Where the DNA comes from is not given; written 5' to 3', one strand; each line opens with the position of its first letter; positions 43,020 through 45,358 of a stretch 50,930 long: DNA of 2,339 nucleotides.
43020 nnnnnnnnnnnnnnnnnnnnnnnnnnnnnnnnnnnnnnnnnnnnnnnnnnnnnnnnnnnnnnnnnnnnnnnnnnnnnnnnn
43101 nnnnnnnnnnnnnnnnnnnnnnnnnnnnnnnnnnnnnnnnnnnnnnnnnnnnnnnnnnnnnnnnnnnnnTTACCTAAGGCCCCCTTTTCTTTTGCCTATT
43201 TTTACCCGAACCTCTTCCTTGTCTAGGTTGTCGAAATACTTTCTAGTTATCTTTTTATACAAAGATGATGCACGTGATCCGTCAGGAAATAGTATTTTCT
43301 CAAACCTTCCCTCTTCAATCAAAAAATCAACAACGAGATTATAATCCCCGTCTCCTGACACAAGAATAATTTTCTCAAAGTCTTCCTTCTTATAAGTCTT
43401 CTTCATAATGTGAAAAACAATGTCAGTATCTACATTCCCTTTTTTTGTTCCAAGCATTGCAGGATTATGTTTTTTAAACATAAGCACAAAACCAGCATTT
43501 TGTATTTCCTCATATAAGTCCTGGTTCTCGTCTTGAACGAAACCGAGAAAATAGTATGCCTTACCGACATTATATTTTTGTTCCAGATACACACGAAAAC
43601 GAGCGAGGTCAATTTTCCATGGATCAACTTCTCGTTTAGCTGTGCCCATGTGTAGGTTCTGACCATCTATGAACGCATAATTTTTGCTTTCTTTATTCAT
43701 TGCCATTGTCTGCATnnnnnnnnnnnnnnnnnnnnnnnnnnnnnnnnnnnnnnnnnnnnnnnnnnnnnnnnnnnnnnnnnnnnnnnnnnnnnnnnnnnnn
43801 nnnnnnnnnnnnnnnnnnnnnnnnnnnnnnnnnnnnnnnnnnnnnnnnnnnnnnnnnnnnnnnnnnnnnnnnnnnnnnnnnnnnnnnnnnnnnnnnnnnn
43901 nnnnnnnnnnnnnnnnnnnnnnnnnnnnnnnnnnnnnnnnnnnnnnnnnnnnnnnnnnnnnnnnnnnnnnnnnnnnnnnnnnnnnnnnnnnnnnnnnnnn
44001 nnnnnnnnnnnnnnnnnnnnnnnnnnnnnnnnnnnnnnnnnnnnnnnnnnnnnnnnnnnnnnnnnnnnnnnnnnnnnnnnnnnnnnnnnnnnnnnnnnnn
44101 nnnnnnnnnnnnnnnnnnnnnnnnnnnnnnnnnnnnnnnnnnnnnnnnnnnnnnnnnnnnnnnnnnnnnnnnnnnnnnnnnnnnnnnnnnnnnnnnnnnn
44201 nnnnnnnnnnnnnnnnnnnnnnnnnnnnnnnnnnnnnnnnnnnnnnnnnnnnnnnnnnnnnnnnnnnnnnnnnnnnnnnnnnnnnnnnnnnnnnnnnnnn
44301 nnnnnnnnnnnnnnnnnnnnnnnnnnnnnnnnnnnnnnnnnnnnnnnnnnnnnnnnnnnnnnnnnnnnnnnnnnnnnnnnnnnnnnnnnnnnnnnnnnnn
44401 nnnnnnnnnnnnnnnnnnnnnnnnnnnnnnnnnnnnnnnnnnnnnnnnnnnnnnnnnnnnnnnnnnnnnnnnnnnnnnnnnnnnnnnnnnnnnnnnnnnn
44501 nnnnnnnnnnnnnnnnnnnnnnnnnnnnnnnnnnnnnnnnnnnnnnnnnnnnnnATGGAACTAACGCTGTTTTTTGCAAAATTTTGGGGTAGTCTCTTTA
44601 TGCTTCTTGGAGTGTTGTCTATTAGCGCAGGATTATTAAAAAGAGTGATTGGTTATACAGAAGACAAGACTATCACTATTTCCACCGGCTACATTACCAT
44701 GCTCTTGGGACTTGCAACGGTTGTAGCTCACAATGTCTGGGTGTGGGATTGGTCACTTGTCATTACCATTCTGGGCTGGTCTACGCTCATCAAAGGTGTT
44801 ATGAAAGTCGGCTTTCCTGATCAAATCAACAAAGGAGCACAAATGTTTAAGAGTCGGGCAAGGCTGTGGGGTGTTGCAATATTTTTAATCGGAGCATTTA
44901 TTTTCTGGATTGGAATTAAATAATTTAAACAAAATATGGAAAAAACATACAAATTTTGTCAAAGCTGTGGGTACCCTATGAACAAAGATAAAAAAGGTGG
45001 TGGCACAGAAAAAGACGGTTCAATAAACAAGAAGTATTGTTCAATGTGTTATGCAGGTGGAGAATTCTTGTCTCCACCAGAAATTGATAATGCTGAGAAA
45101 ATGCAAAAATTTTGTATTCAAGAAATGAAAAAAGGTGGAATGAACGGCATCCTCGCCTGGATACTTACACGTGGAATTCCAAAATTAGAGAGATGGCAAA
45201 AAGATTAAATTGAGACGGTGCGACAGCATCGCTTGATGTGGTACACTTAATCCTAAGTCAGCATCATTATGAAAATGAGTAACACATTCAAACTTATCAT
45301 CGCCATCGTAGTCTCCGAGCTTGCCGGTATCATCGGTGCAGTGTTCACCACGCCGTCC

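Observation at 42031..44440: Base-perfect 547-bp direct repeats next to tRNA-Asn bracket a NYN-RNase/small-RNA module (possible excisable 1,863-bp unit without integrase)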

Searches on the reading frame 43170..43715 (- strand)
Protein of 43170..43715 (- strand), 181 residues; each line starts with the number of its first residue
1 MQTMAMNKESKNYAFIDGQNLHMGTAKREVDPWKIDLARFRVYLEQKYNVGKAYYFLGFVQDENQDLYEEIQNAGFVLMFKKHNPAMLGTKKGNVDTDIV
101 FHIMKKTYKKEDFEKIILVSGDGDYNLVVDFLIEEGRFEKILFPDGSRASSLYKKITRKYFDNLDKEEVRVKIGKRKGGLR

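Call 8: search_protein_families(library=pfam, proteins=[window:43170-43715:-], max_evalue=1)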
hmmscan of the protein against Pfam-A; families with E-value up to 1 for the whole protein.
window:43170-43715:- (181 aa): 3 families
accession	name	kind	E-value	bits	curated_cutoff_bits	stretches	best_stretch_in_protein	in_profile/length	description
PF01936.24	NYN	-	4.5e-15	56.9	24.2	1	15-154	5-136/145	NYN domain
PF18475.7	PIN7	-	0.052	14.6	34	1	89-136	57-103/103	PIN domain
PF00781.29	DAGK_cat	-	0.24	11.4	23.6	1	106-135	49-79/125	Diacylglycerol kinase catalytic domain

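Call 11: find_related_loci(query=window:43170-43715:-, collection=genome_contigs, flank=6000)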
Query window:43170-43715:- (181 aa) in genome_contigs; peptide patterns used: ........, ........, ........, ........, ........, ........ (x = any residue, [..] = any of these).
201 stretches matched a pattern; 6 encode a relative of the query (tblastn E <= 1e-3); 6 distinct loci.
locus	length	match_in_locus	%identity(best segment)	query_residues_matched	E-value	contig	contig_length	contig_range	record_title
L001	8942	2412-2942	99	5-181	1e-117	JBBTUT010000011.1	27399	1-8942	MAG: Patescibacteria group bacterium isolate H41-bin067_1 H41_bin067_1_000000000011, whole genome shotgun sequence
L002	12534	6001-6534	72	1-177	1e-86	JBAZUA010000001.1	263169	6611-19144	MAG: Candidatus Paceibacterota bacterium isolate SO_2017_GW1_216 NODE_348_length_263169_cov_1.841337_OW334_2017, whole g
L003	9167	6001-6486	72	7-169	5e-77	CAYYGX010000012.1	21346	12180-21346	MAG TPA_asm: uncultured Gammaproteobacteria bacterium isolate SRP090828_co2_164 genome assembly, contig: NODE_827_length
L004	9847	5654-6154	65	12-179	1e-71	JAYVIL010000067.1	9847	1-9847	MAG: Candidatus Kaiserbacteria bacterium isolate GL51_DN_metabinner_26 GL51_DN_metabinner_26_66, whole genome shotgun se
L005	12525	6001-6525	62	5-174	3e-69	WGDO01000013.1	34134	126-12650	MAG: Patescibacteria group bacterium isolate S145_42 k151_136383, whole genome shotgun sequence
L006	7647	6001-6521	60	11-180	5e-52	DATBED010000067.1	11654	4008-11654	MAG TPA_asm: Candidatus Saccharimonadales bacterium isolate SMAG_U5828 k141_2905785, whole genome shotgun sequence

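Call 45: find_related_loci(query=window:43170-43715:-, collection=metagenome_contigs, flank=4000)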
Query window:43170-43715:- (181 aa) in metagenome_contigs; peptide patterns used: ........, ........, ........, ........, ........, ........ (x = any residue, [..] = any of these).
417 stretches matched a pattern; 21 encode a relative of the query (tblastn E <= 1e-3); 21 distinct loci.
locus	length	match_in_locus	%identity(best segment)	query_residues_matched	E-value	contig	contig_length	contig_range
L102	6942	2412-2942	99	5-181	2e-117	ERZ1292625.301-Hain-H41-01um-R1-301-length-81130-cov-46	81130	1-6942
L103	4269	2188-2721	72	1-177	2e-86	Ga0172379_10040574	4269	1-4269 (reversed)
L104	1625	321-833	71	11-181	7e-89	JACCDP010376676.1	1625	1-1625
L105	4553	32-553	73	7-181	3e-83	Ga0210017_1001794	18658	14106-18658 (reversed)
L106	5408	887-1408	73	7-181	5e-83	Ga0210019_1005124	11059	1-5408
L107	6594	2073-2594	73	7-181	5e-83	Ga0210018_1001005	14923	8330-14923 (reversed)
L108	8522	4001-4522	73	7-181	5e-83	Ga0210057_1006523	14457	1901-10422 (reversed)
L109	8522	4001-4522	73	7-181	5e-83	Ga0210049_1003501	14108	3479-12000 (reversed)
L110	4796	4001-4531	67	1-180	9e-79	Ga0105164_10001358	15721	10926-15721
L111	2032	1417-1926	68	7-177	2e-80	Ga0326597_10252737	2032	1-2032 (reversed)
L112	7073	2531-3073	63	5-180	3e-71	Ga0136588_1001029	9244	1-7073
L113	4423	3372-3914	63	5-180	3e-71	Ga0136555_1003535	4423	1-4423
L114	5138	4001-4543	63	5-180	3e-71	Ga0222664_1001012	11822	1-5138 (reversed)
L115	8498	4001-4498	66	1-165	7e-71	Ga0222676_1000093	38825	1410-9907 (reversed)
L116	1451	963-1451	65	12-175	5e-74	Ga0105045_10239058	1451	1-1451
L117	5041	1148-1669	62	4-176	6e-69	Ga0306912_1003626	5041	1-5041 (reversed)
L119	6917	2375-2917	63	5-180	3e-71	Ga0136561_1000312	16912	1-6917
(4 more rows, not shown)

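Call 57: search_protein_families(library=padloc, proteins=[window:43170-43715:-], max_evalue=0.1)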
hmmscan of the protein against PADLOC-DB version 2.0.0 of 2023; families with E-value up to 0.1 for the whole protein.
window:43170-43715:- (181 aa): 1 family
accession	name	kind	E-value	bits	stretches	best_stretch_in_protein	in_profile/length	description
PDLC01154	NYN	-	0.0017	15.8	1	6-129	142-262/310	"LabA-like protein, NYN family nuclease"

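Call 58: search_protein_families(library=ncbifam, proteins=[window:43170-43715:-], max_evalue=0.1)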
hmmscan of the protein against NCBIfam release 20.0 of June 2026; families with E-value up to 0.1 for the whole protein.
window:43170-43715:- (181 aa): 2 families
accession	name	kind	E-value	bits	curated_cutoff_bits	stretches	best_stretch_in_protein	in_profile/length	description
NF002872.1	PRK03202.1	subfamily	0.074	12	253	1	85-144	64-123/323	ATP-dependent 6-phosphofructokinase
NF052241.1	MSHAOpTransReg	equivalog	0.079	12.7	300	0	19-77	95-153/181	MSHA operon transcriptional regulator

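Call 59: search_solved_structures(query=window:43170-43715:-, max_evalue=1, show_alignments=1)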
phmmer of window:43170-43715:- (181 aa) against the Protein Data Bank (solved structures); distinct sequences matched with E-value up to 1: 1.
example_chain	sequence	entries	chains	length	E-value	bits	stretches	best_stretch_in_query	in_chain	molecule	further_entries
2qip_A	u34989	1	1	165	1.4e-06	31.4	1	10-133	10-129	Protein of unknown function VPA0982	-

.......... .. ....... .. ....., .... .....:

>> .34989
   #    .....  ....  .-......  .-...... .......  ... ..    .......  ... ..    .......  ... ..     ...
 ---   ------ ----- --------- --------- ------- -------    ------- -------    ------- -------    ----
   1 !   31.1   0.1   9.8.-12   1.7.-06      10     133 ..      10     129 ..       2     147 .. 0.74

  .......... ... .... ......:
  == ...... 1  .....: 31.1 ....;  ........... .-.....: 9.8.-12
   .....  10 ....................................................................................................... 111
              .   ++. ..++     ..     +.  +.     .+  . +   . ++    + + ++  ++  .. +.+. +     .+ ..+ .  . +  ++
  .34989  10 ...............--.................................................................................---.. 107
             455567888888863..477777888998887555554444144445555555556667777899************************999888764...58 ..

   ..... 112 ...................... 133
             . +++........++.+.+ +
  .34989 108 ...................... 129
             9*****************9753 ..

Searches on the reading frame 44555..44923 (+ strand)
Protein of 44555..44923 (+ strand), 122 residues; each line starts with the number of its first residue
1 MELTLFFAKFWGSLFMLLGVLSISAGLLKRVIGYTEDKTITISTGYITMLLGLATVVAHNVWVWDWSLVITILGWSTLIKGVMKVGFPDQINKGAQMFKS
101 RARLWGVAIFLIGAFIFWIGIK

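Call 8: search_protein_families(library=pfam, proteins=[window:44555-44923:+], max_evalue=1)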
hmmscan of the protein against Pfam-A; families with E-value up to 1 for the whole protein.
window:44555-44923:+ (122 aa): 2 families
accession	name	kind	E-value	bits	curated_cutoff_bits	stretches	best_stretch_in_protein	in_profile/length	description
PF05628.17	Borrelia_P13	-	0.053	13.9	25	1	15-59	42-86/138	Borrelia membrane protein P13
PF11239.13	DUF3040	-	0.17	12.6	24.7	0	16-53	45-82/84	Protein of unknown function (DUF3040)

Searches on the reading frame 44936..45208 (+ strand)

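Call 8: search_protein_families(library=pfam, proteins=[window:44936-45208:+], max_evalue=1)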
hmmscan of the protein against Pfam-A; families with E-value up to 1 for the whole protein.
window:44936-45208:+ (90 aa): 4 families
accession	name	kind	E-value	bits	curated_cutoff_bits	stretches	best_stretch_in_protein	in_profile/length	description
PF12674.12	Zn_ribbon_2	-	6.1e-21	75.3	22.5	1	7-88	1-81/81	Putative zinc ribbon domain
PF13240.11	Zn_Ribbon_1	-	0.036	14.3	25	1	3-14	11-22/23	zinc-ribbon domain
PF12773.13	DZR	-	0.2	12.3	27.3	1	2-39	9-31/45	Double zinc ribbon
PF14803.11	Zn_ribbon_Nudix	-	0.3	11.5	25.6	1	6-18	1-13/34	Nudix N-terminal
